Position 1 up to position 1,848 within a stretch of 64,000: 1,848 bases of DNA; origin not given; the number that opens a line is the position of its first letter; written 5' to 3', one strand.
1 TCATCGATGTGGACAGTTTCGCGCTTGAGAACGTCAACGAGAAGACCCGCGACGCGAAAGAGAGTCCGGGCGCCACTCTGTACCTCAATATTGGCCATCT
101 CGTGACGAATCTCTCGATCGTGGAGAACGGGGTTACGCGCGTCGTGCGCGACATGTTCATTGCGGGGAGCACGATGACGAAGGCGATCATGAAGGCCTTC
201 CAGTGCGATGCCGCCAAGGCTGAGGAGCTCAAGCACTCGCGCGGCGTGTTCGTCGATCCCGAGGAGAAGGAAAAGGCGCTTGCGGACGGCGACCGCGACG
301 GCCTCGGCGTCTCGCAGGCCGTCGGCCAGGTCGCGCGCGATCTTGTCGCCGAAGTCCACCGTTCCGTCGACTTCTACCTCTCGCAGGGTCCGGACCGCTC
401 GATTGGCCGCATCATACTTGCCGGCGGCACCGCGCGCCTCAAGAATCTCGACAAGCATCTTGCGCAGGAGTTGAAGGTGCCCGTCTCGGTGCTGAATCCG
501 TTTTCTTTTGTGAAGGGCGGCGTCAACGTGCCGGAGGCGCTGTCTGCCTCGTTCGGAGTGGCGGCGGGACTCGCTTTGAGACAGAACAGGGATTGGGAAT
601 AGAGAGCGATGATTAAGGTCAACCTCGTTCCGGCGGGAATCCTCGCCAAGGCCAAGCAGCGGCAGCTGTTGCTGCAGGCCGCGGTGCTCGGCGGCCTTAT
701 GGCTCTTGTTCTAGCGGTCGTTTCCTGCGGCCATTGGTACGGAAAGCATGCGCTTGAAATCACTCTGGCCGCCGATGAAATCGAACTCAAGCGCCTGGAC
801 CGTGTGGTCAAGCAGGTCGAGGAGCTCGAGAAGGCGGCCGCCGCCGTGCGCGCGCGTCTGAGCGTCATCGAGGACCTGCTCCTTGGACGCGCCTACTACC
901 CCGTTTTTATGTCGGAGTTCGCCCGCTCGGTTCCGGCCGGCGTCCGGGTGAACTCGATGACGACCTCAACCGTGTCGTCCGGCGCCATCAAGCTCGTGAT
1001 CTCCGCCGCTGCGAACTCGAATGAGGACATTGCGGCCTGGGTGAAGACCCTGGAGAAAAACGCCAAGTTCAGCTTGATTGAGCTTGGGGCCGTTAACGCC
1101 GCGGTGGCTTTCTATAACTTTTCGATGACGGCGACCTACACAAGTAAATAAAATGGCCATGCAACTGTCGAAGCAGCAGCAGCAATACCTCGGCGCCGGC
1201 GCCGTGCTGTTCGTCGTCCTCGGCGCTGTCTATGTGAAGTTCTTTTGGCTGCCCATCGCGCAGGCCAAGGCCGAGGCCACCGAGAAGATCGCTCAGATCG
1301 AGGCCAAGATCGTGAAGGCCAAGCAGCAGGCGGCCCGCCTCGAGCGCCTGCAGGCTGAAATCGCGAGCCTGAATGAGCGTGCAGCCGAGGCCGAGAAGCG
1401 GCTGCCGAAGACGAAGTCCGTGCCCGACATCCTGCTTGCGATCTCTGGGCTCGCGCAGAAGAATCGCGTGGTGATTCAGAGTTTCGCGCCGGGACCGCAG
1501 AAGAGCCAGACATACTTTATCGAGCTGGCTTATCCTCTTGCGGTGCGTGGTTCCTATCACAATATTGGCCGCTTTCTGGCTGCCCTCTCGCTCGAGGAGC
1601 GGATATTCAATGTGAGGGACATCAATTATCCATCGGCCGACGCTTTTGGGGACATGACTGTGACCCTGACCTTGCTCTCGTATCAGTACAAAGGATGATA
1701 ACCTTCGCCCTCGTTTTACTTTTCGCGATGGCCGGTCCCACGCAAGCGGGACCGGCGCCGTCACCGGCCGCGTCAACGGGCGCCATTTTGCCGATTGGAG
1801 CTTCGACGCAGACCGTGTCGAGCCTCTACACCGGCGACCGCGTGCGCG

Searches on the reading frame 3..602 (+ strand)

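Call 18: search_protein_families(library=pfam, proteins=[window:3-602:+], max_evalue=0.001)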
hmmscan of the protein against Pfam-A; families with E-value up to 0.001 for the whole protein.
window:3-602:+ (199 aa): 3 families
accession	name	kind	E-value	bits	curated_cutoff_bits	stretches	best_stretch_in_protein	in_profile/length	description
PF11104.14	PilM_2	-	4.1e-23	82.3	27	2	112-194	253-339/340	Type IV pilus assembly protein PilM;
PF14450.12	FtsA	-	8.8e-11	42.7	31.8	1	28-179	3-122/127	Cell division protein FtsA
PF06723.19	MreB_Mbl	-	1.6e-06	27.6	27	1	21-168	143-309/327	MreB/Mbl protein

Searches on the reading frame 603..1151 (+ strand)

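Call 18: search_protein_families(library=pfam, proteins=[window:603-1151:+], max_evalue=0.001)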
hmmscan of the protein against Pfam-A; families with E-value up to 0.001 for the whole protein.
window:603-1151:+ (182 aa): 1 family
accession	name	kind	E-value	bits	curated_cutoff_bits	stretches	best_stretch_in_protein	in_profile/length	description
PF05137.18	PilN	-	9e-08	32.5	22.8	1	102-178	2-77/78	Fimbrial assembly protein (PilN)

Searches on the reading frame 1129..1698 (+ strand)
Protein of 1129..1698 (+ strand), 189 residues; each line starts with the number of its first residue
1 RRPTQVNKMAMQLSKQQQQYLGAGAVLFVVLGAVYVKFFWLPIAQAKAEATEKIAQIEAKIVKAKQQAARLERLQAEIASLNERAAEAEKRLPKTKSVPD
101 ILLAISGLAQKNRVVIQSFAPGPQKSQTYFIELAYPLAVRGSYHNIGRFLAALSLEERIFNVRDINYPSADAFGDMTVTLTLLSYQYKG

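Call 18: search_protein_families(library=pfam, proteins=[window:1129-1698:+], max_evalue=0.001)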
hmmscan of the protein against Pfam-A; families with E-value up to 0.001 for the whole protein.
window:1129-1698:+ (189 aa): 2 families
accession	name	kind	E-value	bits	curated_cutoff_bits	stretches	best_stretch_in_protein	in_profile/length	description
PF04350.18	PilO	-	5.8e-24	85.3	22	1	49-188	3-144/145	Pilus assembly protein, PilO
PF04612.17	T2SSM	-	0.00011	22.9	27.8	1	12-81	10-77/160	Type II secretion system (T2SS), protein M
